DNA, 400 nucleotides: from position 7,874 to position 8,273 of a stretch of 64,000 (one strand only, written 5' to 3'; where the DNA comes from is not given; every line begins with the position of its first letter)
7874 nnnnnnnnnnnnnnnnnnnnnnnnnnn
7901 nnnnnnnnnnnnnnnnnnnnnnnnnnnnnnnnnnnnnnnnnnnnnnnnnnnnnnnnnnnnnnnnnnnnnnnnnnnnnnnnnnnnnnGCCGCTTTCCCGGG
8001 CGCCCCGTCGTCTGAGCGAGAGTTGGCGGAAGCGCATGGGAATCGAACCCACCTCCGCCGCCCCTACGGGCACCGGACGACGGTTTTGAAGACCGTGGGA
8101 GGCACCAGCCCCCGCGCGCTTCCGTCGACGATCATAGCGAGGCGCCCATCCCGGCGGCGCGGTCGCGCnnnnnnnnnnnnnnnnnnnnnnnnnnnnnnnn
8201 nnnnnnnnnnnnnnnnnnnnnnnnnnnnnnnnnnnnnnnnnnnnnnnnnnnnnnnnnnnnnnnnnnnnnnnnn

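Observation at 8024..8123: Unannotated selenocysteine tRNA (selC) hidden under a spurious ORF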

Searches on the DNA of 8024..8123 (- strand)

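Call 30: search_dna_similar(query=window:8024-8123:-, collection=ecoli_genomes, mode=distant, max_rows=3, max_evalue=10)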
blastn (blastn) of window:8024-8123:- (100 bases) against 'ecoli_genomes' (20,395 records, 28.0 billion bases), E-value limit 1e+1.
No match.
